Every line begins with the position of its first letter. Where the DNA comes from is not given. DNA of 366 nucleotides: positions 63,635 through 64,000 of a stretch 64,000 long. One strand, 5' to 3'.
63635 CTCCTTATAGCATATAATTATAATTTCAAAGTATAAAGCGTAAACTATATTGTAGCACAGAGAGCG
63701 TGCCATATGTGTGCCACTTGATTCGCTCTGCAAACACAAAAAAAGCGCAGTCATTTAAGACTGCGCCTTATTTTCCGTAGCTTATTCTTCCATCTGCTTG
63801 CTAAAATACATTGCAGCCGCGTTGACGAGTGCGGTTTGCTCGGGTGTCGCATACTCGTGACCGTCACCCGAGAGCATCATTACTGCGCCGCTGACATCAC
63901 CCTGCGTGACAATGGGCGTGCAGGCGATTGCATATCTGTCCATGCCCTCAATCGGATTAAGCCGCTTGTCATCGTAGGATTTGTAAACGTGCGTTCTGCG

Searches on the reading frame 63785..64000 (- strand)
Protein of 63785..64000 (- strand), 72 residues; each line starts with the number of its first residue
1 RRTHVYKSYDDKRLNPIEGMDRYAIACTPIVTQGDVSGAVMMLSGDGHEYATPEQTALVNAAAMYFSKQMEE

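Call 70: search_protein_families(library=ncbifam, proteins=[window:63785-64000:-], max_evalue=0.01)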
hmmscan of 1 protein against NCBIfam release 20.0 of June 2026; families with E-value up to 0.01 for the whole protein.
seq(72 aa): 1 family
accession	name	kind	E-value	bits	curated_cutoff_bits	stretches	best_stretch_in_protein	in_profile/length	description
TIGR02851.1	spore_V_T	equivalog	8.6e-06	25.7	235.9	1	24-71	133-180/180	stage V sporulation protein T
